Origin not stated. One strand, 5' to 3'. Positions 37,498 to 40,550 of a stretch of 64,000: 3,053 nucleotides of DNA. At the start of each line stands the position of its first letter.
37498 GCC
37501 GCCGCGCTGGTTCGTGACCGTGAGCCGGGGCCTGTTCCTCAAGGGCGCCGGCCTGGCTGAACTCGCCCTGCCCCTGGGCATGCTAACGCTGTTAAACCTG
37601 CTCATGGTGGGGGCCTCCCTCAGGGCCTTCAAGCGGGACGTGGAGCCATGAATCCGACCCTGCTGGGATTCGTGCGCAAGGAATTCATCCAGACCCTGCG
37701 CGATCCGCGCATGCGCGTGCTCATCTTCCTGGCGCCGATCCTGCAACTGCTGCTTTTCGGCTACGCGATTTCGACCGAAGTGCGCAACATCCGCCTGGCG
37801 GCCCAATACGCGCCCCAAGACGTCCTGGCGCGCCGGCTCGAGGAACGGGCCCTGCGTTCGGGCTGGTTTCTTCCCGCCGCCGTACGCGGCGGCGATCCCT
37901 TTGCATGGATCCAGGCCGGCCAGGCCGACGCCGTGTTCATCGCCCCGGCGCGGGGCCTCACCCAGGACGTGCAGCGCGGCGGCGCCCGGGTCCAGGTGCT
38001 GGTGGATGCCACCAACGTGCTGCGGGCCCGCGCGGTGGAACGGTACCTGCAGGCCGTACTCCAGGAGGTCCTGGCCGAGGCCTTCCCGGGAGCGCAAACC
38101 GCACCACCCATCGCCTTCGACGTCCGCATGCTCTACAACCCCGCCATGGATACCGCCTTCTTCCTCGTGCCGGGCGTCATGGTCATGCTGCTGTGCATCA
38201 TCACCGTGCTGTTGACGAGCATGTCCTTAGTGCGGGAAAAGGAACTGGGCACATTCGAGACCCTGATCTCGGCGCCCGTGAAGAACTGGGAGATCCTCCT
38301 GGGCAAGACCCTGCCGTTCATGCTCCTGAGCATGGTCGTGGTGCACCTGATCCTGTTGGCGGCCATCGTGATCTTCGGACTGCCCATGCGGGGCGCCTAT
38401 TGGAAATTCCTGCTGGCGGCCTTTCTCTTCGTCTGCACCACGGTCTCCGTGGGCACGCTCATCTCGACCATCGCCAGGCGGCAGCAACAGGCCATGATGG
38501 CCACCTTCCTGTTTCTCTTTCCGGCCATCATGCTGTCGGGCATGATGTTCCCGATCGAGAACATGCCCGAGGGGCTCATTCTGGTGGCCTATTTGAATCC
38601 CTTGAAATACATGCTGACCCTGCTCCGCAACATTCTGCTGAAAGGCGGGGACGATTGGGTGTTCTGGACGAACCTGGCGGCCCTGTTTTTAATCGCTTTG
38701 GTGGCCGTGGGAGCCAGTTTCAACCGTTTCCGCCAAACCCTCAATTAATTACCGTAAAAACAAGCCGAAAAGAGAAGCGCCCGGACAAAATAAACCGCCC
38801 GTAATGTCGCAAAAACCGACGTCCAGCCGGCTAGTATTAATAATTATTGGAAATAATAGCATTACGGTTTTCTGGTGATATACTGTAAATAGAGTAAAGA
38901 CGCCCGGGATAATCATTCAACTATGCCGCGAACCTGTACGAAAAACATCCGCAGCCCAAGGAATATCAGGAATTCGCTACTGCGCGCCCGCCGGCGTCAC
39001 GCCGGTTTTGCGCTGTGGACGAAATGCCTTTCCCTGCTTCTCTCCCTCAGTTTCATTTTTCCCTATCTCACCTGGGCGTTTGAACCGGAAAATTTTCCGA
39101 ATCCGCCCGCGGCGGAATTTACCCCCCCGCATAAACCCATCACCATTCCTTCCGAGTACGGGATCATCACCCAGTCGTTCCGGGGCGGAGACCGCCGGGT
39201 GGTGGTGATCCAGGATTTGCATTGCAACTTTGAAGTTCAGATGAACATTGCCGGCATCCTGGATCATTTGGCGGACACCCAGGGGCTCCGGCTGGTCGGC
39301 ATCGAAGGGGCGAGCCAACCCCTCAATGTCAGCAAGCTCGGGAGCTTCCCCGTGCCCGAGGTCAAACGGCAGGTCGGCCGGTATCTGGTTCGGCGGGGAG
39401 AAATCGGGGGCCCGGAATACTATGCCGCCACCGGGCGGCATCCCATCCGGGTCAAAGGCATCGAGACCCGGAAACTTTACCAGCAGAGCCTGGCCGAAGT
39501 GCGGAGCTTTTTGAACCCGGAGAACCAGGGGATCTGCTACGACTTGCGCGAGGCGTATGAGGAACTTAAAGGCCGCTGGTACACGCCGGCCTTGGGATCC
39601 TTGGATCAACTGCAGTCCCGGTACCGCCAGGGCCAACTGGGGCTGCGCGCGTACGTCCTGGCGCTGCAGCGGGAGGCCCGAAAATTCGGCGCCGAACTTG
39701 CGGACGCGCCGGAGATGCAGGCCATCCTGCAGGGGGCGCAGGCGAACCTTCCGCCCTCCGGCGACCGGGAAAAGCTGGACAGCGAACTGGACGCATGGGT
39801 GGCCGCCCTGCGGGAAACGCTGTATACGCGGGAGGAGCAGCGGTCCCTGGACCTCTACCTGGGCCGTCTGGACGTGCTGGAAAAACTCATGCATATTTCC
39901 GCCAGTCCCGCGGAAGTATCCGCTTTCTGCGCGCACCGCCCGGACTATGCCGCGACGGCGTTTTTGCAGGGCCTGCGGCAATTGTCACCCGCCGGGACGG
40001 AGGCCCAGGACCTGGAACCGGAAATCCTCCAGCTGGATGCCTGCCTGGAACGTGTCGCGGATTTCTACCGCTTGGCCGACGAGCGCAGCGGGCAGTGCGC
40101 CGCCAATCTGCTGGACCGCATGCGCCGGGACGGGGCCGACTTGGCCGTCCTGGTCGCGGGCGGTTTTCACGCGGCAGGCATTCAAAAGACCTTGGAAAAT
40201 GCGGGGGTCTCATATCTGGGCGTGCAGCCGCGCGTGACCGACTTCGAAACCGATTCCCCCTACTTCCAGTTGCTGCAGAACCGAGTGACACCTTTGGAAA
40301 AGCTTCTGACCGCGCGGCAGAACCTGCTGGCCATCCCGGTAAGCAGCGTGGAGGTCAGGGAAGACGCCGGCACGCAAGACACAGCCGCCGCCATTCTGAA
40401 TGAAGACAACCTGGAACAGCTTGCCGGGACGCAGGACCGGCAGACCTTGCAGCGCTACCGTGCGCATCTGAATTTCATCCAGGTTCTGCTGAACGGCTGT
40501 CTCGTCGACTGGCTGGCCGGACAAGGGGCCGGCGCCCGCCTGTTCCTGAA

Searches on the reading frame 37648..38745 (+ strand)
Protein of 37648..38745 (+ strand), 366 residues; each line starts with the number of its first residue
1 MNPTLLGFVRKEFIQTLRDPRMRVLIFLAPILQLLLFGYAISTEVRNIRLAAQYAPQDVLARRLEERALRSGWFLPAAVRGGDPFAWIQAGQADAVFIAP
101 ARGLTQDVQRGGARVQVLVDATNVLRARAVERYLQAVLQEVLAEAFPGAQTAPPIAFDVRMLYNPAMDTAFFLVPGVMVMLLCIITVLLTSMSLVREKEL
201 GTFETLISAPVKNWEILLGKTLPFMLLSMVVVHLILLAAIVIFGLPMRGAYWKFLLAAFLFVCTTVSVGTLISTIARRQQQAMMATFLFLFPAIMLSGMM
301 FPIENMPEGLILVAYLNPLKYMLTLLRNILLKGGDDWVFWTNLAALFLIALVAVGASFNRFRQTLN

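Call 13: search_protein_families(library=pfam, proteins=[window:37648-38745:+], max_evalue=0.001)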
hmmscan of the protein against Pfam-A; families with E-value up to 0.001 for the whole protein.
window:37648-38745:+ (366 aa): 4 families
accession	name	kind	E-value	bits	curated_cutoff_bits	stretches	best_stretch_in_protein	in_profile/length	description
PF12698.13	ABC2_membrane_3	-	3.4e-43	148.5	31.6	1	23-357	4-345/347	ABC-2 family transporter protein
PF01061.29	ABC2_membrane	-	7.7e-32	111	26.9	1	169-330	51-210/211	ABC-2 type transporter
PF12679.13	ABC2_membrane_2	-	1.3e-19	71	27.2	1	9-363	4-280/283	ABC-2 family transporter protein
PF12730.13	ABC2_membrane_4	-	0.0004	20.9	27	1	177-291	55-174/179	ABC-2 family transporter protein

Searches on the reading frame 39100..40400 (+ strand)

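Call 55: search_solved_structures(query=window:39100-40400:+, max_evalue=1)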
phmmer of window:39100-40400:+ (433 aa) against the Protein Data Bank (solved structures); distinct sequences matched with E-value up to 1: 0.
